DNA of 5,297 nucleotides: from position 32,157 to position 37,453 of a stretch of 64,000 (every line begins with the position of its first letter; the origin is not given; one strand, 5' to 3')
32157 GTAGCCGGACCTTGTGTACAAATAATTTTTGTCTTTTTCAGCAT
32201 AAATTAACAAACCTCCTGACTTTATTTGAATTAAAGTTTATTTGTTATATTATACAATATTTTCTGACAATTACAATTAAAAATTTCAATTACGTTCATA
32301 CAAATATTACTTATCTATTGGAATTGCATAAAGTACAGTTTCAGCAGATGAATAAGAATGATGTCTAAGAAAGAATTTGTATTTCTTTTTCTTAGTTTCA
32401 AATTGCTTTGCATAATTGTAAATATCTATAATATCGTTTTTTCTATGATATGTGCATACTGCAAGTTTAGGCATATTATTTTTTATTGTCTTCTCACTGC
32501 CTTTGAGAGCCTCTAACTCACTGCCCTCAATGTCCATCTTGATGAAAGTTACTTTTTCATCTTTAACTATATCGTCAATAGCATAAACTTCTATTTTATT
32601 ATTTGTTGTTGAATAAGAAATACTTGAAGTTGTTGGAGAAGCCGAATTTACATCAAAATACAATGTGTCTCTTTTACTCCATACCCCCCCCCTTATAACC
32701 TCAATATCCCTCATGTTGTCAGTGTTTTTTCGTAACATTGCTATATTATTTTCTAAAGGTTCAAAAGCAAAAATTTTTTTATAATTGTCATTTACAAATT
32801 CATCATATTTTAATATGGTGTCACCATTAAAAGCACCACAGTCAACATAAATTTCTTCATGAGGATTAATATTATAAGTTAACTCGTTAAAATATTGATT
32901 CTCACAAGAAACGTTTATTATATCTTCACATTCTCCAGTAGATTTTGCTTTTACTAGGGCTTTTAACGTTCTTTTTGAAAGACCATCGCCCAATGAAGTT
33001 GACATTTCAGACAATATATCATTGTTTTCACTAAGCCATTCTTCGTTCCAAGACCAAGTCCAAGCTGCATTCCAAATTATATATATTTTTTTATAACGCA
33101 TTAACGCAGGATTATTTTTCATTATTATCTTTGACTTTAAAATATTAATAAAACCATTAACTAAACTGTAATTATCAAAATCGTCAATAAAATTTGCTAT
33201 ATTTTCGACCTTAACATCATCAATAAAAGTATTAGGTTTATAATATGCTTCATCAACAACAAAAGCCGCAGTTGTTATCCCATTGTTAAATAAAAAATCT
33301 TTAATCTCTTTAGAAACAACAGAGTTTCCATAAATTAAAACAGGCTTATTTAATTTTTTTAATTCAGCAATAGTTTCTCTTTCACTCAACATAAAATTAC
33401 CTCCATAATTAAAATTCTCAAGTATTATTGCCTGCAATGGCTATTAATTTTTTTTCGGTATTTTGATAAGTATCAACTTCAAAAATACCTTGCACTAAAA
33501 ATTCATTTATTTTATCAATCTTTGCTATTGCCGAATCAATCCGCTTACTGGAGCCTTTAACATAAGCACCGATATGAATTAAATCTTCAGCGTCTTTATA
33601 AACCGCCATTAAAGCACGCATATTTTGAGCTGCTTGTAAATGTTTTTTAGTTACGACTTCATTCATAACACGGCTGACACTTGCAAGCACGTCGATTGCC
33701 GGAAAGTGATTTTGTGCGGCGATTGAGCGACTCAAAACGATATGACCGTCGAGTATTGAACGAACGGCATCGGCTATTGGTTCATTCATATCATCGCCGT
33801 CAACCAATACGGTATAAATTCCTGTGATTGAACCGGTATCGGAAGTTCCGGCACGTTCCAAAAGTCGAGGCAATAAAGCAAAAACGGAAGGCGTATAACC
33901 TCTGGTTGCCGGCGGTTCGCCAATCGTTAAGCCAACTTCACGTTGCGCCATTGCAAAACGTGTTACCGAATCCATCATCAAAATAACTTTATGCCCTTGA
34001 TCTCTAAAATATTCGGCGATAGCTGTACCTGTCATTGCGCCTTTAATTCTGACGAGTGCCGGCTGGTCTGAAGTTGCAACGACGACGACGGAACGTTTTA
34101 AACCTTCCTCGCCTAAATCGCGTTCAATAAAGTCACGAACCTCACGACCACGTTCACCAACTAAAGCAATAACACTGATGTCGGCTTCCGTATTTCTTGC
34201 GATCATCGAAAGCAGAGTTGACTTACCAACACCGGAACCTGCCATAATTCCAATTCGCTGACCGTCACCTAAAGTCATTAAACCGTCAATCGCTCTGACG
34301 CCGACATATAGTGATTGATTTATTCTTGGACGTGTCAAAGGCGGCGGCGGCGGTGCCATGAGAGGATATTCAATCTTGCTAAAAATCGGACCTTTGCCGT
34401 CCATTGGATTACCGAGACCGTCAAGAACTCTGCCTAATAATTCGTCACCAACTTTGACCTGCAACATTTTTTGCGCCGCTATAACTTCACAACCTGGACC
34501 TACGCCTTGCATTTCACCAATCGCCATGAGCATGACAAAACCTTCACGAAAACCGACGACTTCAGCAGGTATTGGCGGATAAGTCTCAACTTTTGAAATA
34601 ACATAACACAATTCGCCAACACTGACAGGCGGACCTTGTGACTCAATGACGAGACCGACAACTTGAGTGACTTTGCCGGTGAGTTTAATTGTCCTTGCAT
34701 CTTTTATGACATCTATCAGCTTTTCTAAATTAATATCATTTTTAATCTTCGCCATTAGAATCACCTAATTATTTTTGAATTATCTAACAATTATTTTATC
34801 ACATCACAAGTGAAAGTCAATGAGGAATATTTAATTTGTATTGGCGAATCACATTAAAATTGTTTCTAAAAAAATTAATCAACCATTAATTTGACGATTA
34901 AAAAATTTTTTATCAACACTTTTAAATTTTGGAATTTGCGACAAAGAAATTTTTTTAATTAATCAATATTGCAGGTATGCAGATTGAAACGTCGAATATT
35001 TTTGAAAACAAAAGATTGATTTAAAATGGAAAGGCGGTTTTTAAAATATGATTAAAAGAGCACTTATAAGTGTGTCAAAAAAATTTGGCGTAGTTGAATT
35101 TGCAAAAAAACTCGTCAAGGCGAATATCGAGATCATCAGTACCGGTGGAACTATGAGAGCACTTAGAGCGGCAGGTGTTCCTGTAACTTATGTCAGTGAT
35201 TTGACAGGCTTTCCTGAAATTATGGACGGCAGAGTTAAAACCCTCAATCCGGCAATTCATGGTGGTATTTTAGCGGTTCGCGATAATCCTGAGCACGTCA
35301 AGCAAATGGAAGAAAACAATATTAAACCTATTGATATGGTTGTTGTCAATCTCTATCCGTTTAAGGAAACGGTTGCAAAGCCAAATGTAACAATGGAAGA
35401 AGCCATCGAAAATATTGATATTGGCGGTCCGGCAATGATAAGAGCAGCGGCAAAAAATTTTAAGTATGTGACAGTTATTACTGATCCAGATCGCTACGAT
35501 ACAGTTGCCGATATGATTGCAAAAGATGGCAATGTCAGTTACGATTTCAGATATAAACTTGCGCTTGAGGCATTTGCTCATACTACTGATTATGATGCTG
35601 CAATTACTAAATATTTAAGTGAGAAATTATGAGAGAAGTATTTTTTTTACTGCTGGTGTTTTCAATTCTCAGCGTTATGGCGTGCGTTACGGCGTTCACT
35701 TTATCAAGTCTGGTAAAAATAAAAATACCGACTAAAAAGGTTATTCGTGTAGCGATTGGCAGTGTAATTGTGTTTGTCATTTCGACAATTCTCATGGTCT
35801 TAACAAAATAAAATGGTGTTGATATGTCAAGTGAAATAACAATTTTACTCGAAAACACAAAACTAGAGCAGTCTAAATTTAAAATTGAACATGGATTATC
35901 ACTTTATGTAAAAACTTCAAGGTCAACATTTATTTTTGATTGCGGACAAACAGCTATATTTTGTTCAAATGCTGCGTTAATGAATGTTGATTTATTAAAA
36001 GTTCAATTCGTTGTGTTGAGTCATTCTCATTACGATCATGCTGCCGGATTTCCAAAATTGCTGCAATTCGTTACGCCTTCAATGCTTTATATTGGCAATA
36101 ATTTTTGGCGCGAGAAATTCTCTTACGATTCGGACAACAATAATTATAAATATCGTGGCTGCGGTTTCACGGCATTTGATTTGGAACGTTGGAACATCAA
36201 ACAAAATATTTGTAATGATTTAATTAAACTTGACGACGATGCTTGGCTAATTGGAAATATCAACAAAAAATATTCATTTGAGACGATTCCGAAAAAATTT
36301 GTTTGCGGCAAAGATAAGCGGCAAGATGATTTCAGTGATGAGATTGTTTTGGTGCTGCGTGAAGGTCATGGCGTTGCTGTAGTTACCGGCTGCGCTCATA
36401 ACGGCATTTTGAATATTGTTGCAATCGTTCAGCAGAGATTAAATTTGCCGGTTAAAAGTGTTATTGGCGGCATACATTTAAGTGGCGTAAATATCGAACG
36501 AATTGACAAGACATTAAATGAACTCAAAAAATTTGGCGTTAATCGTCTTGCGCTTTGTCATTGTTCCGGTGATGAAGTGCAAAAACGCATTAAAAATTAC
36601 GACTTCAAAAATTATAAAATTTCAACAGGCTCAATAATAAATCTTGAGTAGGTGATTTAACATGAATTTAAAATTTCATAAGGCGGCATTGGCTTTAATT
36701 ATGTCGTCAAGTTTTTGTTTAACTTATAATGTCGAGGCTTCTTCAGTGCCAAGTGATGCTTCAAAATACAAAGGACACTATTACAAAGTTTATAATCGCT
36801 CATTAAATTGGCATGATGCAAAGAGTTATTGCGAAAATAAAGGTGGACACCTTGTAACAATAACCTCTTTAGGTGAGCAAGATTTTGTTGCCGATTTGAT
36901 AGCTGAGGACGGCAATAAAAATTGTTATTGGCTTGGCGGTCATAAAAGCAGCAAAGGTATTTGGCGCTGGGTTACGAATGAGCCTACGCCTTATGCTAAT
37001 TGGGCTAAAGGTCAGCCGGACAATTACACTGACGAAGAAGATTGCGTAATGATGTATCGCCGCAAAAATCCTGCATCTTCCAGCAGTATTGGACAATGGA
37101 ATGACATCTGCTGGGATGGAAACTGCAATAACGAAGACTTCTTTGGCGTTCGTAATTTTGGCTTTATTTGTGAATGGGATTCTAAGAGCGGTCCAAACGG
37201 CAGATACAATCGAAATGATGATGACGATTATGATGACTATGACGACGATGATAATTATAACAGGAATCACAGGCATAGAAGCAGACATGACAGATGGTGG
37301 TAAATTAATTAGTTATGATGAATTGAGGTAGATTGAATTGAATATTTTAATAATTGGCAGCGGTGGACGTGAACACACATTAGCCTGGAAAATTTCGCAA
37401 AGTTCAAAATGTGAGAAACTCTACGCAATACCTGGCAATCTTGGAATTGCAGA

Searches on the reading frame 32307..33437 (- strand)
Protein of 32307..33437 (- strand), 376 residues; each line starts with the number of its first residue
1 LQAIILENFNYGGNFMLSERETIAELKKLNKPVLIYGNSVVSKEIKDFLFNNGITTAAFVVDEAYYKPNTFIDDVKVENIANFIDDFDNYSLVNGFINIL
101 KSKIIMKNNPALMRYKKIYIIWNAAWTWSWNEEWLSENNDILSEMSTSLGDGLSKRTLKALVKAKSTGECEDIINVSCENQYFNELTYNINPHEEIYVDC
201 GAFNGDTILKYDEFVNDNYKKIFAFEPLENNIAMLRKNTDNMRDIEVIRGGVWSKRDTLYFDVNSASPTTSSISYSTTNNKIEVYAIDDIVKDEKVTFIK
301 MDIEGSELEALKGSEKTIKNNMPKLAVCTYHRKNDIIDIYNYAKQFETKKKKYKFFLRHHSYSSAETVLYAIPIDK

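Call 7: search_protein_families(library=pfam, proteins=[window:32307-33437:-])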
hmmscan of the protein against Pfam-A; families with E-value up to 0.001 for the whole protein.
window:32307-33437:- (376 aa): 1 family
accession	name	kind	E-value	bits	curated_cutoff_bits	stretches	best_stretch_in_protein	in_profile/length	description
PF05050.19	Methyltransf_21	-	9.7e-18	65.3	22.7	1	199-332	1-150/173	Methyltransferase FkbM domain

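Call 8: search_protein_families(library=ncbifam, proteins=[window:32307-33437:-])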
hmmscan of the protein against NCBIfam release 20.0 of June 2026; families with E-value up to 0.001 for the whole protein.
window:32307-33437:- (376 aa): 1 family
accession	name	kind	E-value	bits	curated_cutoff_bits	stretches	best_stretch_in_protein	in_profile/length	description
TIGR01444.1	fkbM_fam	subfamily_domain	7.2e-23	81.6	37.7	1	197-326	2-139/143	FkbM family methyltransferase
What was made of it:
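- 32307..33392 (-): FkbM-family methyltransferase gene (361 aa from the ATG at 33392), next to fliI. Homologues of it sit beside the radical-SAM cassette in other genomes. PF05050 and TIGR01444 (calls 7, 8).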

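Call 24: list_cluster_members(proteins=[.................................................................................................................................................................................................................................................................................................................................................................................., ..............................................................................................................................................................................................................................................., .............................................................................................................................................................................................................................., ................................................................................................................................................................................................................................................, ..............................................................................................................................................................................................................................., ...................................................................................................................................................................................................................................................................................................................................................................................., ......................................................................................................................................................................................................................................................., window:32310-33392:-, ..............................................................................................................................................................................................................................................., P0003])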
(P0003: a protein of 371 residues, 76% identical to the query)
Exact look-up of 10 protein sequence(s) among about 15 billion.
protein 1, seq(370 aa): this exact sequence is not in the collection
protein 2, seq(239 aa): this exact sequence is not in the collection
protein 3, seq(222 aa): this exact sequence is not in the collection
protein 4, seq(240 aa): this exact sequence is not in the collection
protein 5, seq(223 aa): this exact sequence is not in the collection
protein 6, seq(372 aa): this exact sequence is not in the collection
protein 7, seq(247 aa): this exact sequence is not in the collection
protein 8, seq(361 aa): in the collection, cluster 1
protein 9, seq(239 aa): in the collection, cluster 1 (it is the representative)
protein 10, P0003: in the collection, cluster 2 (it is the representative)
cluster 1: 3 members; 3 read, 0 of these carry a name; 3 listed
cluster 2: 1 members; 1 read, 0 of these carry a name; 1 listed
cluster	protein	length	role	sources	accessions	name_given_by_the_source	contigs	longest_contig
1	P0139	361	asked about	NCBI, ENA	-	-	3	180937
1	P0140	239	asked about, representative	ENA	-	-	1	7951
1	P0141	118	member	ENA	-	-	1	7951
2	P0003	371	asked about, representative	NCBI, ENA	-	-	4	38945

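Call 25: find_encoding_contigs(protein=P0140, flank=8000, max_places=6)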
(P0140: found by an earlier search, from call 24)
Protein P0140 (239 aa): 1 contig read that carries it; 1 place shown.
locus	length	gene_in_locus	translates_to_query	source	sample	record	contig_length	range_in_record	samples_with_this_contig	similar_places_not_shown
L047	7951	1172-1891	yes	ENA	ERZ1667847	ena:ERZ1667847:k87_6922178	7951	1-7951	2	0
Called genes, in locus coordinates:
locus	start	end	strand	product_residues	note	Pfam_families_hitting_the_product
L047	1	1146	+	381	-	?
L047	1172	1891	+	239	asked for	-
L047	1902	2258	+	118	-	PF05050:Methyltransf_21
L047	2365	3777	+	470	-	PF00224:PK, PF02887:PK_C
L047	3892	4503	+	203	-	PF10531:SLBB (weak), PF12826:HHH_2 (faint), PF12836:HHH_3, PF14520:HHH_5 (faint), PF00633:HHH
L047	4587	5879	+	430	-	PF00071:Ras (faint), PF01018:GTP1_OBG, PF01926:MMR_HSR1, PF02421:FeoB_N, PF09269:DUF1967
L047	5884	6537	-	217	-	PF00528:BPD_transp_1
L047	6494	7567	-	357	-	PF00005:ABC_tran, PF02463:SMC_N (weak), PF13304:AAA_21 (faint), PF09383:NIL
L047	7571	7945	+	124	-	-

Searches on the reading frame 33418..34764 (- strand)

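Call 7: search_protein_families(library=pfam, proteins=[window:33418-34764:-])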
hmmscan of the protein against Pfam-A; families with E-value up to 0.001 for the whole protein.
window:33418-34764:- (448 aa): 4 families
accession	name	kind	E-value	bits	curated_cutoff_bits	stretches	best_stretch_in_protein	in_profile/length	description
PF00006.31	ATP-synt_ab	-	1.3e-91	306.4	29.5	1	155-364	1-213/213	ATP synthase alpha/beta family, nucleotide-binding domain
PF18269.6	T3SS_ATPase_C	-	1.9e-23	82.5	22.7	1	371-440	1-70/72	T3SS EscN ATPase C-terminal domain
PF02874.29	ATP-synt_ab_N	-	6.1e-07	30.3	20.9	1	32-95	1-66/69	ATP synthase alpha/beta family, beta-barrel domain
PF00005.33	ABC_tran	-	3.6e-05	24.8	25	1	163-203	6-46/137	ABC transporter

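Call 8: search_protein_families(library=ncbifam, proteins=[window:33418-34764:-])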
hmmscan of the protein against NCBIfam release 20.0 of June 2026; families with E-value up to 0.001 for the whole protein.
window:33418-34764:- (448 aa): 41 families (the best 25 are shown)
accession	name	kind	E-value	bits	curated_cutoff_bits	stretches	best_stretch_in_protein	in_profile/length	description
TIGR03497.1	FliI_clade2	equivalog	4e-199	661.8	629.8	1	30-441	1-410/413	flagellar protein export ATPase FliI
TIGR01026.1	fliI_yscN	subfamily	8.8e-189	627.8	379.5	1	16-443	11-438/440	FliI/YscN family ATPase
TIGR02546.1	III_secr_ATP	equivalog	5.1e-182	605.3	604.75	1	26-443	3-421/423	type III secretion system ATPase SctN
TIGR03496.1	FliI_clade1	equivalog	5.6e-180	598.6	619.1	1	30-441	1-412/414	flagellar protein export ATPase FliI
NF005391.0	PRK06936.1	equivalog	2.1e-178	593.7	657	1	14-442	9-436/439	type III secretion system ATPase SctN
TIGR03498.1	FliI_clade3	equivalog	8.8e-170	564.9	587.45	1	30-442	1-416/418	flagellar protein export ATPase FliI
NF006575.0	PRK09099.1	subfamily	1.1e-160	535.2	706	1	18-444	16-441/443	type III secretion system ATPase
NF005295.0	PRK06820.1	equivalog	2.8e-156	520.9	690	1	14-443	15-438/440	EscN/YscN/HrcN family type III secretion system ATPase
NF006290.1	PRK08472.1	equivalog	1.2e-141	472.4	644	1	11-443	1-432/433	flagellar protein export ATPase FliI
NF005535.1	PRK07196.1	equivalog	3.1e-138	461.4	715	1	21-441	12-431/434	flagellar protein export ATPase FliI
NF005765.0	PRK07594.1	equivalog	4.3e-128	427.7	715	1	26-444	19-431/433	EscN/YscN/HrcN family type III secretion system ATPase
NF006012.0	PRK08149.1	equivalog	2.1e-121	405.9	594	1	25-443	6-429/431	type III secretion system ATPase SctN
NF004578.0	PRK05922.1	equivalog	5.6e-103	345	604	1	15-444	6-431/434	type III secretion system ATPase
NF040574.1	T3SS_ATP_VscN2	exception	2.3e-72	244.2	750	1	107-440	82-413/420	type III secretion system ATPase VscN2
TIGR01039.1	atpD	equivalog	2.5e-62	211.2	462.85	1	29-443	2-423/462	F0F1 ATP synthase subunit beta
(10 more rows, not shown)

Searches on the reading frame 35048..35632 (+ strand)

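Call 37: search_protein_families(library=pfam, max_evalue=0.00001, proteins=[window:35048-35632:+])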
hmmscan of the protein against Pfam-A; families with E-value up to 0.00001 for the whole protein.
window:35048-35632:+ (194 aa): 2 families
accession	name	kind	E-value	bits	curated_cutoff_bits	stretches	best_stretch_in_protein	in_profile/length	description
PF02142.27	MGS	-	1.8e-27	95.7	24.1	1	14-128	1-93/94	MGS-like domain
PF01808.24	AICARFT_IMPCHas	-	4.7e-17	62.9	25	1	134-192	1-59/311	AICARFT/IMPCHase bienzyme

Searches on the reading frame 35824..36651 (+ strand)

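Call 37: search_protein_families(library=pfam, max_evalue=0.00001, proteins=[window:35824-36651:+])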
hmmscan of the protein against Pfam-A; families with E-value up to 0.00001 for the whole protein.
window:35824-36651:+ (275 aa): 1 family
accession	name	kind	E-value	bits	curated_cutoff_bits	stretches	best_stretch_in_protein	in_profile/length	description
PF00753.33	Lactamase_B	-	3.7e-07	30.7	22.7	1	25-80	7-64/196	Metallo-beta-lactamase superfamily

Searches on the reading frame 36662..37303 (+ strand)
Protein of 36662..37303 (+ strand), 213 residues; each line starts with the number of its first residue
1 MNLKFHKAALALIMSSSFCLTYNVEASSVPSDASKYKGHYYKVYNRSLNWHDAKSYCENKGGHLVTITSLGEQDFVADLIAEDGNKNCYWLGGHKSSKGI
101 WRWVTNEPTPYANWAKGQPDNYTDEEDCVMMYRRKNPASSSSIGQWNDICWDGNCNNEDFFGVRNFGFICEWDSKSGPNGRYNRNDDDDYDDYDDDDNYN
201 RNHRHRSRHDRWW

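Call 37: search_protein_families(library=pfam, max_evalue=0.00001, proteins=[window:36662-37303:+])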
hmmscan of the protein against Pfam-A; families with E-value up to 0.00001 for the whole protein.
window:36662-37303:+ (213 aa): 1 family
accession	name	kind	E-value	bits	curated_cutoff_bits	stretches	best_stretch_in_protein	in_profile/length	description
PF00059.27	Lectin_C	-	2.8e-17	63.8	22.6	1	47-157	2-99/107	Lectin C-type domain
